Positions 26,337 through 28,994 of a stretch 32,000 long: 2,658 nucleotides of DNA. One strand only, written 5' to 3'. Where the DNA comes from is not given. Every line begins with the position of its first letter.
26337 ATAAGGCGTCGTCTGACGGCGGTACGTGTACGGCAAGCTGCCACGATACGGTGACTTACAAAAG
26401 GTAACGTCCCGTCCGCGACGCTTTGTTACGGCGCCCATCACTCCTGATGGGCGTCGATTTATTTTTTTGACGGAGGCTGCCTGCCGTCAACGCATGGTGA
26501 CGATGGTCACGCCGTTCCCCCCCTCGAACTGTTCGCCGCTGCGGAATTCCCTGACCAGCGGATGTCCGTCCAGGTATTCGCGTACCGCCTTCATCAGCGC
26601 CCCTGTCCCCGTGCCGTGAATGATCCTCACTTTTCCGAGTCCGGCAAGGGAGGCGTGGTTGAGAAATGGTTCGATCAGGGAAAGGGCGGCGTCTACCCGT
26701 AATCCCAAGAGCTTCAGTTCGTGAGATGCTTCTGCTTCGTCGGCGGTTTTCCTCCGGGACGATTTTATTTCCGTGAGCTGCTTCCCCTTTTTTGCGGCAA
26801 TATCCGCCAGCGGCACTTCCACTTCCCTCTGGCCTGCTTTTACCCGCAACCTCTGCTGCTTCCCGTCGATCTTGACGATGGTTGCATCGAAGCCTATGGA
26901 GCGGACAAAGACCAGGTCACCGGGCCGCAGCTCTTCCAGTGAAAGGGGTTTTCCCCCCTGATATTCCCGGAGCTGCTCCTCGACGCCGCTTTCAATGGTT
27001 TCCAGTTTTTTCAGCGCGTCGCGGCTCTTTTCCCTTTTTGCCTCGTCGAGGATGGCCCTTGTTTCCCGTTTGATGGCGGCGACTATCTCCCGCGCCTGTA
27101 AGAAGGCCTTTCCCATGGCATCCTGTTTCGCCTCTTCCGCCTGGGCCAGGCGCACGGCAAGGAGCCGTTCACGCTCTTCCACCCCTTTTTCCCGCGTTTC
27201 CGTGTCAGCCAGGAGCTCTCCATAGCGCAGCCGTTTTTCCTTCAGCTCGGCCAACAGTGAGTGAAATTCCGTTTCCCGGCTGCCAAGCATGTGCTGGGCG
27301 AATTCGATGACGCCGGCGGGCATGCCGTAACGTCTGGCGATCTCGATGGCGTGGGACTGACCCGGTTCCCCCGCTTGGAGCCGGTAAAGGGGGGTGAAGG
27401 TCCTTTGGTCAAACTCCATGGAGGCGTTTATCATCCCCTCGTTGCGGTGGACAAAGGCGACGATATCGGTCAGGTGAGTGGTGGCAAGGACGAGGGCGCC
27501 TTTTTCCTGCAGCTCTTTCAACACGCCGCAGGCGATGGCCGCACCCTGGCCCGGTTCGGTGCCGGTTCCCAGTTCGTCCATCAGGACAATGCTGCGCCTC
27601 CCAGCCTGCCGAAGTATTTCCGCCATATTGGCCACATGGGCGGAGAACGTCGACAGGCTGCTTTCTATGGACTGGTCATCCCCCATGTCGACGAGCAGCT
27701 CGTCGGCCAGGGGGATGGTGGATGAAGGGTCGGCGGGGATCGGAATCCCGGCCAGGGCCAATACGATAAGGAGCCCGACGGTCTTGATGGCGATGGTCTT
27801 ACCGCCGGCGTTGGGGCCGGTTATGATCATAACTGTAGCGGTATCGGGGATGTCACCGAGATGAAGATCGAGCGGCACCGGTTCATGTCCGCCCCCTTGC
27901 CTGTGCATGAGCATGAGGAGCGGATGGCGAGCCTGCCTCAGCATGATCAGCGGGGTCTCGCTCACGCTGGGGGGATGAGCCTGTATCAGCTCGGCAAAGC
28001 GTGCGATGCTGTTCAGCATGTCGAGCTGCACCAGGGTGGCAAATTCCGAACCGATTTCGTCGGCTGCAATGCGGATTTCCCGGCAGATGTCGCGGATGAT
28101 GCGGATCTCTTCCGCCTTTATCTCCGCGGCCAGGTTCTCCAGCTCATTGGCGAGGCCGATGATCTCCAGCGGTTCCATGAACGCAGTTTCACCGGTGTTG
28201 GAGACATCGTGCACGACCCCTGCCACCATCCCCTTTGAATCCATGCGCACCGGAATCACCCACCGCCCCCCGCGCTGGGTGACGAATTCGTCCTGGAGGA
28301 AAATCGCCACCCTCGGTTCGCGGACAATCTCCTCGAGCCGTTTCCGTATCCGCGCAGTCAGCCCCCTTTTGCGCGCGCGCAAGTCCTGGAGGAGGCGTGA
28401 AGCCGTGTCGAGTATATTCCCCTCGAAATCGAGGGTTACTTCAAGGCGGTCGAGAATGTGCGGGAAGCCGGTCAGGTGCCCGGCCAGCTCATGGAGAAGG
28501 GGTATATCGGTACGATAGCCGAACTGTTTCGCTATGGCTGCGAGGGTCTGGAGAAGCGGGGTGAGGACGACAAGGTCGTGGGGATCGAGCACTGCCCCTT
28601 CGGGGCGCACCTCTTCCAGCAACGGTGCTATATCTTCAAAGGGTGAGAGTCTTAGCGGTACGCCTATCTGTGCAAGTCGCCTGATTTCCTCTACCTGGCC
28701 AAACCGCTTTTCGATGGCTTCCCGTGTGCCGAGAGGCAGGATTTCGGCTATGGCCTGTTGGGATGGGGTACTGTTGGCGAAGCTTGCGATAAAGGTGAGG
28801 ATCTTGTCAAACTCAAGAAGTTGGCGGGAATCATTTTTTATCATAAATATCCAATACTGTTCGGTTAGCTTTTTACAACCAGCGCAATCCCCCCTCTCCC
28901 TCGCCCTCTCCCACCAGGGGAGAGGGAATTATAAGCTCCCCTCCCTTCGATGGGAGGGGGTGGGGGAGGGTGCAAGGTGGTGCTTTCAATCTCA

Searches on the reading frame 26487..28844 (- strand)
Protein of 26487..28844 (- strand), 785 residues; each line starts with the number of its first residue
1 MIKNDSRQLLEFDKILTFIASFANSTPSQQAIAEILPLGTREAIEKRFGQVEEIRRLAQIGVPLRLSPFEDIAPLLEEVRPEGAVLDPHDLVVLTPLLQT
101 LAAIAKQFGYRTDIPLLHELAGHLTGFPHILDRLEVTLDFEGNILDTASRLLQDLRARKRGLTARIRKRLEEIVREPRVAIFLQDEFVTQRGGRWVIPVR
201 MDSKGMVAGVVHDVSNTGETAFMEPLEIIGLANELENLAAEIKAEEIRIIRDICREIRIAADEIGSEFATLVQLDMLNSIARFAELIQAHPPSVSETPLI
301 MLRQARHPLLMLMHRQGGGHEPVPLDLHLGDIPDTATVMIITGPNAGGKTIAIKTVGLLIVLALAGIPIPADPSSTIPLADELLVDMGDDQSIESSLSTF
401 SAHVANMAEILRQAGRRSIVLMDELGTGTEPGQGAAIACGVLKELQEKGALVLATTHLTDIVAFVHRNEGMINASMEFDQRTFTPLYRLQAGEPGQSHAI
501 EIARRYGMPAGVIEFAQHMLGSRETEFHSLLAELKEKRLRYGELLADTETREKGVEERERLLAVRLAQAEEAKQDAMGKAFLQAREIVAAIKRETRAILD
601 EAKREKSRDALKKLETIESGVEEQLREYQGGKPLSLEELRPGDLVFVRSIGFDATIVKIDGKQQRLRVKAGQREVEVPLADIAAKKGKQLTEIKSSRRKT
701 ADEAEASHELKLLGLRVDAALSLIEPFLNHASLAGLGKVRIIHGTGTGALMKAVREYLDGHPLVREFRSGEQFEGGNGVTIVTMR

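Call 45: search_protein_families(library=pfam, proteins=[window:26487-28844:-], max_evalue=0.00001)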
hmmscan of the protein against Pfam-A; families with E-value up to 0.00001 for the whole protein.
window:26487-28844:- (785 aa): 3 families
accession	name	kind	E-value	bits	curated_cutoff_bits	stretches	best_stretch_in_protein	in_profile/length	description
PF00488.27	MutS_V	-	5.9e-34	118.1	30.2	1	339-520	1-184/188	MutS domain V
PF01713.27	Smr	-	1.9e-22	79.6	25.7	1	711-785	2-77/77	Smr domain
PF20297.4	MSSS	-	6.3e-08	32.6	26.8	1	641-682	1-42/42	MutS2 and Smr-associated SH3 domain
